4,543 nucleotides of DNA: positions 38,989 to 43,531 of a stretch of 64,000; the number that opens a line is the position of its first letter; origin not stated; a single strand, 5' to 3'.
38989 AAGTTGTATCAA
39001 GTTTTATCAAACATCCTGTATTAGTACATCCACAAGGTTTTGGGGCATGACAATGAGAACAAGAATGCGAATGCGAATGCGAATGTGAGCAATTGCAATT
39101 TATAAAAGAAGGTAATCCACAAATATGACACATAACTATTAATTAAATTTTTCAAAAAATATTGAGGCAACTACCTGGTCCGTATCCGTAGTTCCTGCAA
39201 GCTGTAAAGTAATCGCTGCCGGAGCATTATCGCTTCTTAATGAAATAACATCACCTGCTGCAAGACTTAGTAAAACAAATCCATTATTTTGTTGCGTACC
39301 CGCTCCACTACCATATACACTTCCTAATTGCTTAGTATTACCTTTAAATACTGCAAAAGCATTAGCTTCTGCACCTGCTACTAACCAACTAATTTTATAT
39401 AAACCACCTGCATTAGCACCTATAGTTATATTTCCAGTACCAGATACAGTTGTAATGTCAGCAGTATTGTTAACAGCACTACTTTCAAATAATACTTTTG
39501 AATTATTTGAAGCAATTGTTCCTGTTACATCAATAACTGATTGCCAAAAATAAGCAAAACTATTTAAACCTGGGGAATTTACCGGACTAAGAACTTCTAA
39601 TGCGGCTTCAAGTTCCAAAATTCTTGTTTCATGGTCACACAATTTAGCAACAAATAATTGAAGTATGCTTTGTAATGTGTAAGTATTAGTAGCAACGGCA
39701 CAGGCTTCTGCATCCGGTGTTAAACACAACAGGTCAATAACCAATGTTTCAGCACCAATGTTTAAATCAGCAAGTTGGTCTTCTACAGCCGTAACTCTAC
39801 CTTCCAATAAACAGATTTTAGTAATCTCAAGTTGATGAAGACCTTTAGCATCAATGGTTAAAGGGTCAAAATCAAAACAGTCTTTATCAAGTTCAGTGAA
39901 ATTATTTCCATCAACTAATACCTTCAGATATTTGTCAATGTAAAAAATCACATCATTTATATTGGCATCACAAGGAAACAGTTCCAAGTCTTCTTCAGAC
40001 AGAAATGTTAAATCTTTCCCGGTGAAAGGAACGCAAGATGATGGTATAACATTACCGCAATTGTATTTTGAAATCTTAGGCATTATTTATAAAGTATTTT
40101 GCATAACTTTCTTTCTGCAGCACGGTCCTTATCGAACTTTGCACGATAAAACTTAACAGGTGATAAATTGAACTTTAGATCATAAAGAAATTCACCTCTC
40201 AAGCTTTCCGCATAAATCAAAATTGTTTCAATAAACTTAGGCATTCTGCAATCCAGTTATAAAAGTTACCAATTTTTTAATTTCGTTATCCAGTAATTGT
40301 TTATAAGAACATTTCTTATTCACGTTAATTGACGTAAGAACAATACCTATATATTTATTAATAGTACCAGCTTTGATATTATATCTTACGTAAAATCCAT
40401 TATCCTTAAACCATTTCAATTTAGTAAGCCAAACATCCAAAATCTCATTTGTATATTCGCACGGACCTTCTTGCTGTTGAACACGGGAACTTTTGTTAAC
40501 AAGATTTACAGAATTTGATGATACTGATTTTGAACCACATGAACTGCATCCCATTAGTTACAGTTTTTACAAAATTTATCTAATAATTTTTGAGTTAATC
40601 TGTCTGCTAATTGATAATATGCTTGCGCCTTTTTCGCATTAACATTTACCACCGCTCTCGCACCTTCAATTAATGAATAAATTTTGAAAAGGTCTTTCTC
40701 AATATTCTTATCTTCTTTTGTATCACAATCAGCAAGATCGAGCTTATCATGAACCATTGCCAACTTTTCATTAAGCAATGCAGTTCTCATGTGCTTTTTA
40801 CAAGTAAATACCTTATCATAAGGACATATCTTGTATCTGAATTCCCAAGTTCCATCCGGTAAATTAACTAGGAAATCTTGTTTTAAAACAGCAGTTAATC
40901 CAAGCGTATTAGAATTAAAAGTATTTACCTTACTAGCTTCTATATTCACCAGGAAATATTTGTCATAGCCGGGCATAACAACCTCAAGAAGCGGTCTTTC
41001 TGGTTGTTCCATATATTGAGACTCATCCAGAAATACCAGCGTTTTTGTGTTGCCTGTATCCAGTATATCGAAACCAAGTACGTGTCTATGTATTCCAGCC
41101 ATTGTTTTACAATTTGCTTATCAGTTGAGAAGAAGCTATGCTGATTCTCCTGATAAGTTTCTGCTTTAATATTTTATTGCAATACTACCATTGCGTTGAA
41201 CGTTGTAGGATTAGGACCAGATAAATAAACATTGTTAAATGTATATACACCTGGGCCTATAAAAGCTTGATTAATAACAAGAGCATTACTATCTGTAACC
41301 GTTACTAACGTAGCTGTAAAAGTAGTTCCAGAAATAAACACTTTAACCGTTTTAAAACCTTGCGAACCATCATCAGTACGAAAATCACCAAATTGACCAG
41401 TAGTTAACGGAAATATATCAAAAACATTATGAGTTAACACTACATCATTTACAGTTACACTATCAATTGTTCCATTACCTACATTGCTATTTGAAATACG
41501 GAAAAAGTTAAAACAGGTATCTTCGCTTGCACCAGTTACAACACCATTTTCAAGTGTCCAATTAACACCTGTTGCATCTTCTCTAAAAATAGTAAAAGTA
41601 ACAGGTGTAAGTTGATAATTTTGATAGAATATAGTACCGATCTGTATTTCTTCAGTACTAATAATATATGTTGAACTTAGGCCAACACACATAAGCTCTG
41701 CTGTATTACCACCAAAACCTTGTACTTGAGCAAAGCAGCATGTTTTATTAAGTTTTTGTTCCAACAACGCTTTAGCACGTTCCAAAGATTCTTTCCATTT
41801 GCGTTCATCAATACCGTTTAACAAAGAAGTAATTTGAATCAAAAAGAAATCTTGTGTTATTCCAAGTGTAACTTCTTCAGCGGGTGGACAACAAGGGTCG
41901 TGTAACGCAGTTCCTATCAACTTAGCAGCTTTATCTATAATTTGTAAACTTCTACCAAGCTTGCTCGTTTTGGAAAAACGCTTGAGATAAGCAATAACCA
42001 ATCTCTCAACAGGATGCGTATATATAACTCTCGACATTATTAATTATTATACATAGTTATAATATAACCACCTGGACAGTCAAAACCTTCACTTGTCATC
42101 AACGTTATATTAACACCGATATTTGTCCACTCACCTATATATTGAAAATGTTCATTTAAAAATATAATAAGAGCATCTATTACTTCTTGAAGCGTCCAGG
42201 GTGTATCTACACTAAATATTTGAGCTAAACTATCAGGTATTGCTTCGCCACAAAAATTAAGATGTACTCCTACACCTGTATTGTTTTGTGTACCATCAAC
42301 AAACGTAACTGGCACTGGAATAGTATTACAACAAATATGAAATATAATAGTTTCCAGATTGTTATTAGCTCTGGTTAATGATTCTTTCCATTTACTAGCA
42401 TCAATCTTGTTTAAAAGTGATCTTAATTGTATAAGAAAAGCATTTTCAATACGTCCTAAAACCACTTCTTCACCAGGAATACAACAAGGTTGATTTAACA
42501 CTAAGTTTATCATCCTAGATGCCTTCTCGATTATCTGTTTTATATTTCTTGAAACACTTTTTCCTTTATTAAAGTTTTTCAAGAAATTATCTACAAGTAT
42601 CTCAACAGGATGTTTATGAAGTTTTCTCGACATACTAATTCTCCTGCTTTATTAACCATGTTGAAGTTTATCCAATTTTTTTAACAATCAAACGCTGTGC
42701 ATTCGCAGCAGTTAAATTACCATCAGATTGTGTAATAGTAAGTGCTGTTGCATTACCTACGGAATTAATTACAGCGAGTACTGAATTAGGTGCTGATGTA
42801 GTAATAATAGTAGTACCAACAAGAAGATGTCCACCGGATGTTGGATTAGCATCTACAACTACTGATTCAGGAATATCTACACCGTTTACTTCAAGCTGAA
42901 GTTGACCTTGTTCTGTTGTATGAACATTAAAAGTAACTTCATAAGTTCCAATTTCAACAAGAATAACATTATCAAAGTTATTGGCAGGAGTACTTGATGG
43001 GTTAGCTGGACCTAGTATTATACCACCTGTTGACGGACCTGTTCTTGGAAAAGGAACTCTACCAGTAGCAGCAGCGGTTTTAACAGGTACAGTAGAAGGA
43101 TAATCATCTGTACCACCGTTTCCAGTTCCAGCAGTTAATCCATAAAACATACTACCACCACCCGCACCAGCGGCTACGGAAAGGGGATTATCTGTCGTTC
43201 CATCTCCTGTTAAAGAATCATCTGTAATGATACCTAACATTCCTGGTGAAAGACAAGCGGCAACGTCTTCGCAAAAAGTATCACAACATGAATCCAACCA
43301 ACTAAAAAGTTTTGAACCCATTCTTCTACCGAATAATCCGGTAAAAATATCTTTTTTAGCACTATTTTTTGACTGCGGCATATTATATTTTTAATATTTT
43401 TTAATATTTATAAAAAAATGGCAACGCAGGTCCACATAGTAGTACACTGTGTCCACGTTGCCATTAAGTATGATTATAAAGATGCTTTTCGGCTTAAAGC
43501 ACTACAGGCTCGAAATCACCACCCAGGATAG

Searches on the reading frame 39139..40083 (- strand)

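Call 11: search_protein_families(library=phrogs, proteins=[window:39139-40083:-], max_evalue=0.001)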
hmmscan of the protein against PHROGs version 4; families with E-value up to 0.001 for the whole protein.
window:39139-40083:- (314 aa): 1 family
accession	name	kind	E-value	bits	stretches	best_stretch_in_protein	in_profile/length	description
phrog_30509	-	tail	2.7e-18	67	1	171-312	115-252/254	collagen like minor tail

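Call 57: search_protein_families(library=pfam, proteins=[window:39139-40083:-], max_evalue=0.01)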
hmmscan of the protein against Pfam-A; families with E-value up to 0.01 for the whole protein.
window:39139-40083:- (314 aa): 0 families

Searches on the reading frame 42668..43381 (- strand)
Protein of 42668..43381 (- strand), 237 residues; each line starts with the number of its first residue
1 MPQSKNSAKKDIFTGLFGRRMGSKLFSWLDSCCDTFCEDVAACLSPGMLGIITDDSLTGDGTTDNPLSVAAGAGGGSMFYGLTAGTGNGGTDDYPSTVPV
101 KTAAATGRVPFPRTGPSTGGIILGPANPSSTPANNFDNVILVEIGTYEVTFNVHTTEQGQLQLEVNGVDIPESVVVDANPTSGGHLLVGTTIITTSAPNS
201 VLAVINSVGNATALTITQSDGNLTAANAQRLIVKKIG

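Call 83: search_protein_families(library=pfam, proteins=[window:42668-43381:-], max_evalue=0.01)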
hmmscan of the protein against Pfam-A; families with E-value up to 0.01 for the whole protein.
window:42668-43381:- (237 aa): 1 family
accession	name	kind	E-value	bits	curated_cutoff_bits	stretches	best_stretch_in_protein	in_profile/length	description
PF18573.7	BclA_C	-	4.3e-05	23.8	38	1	136-218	37-116/128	BclA C-terminal domain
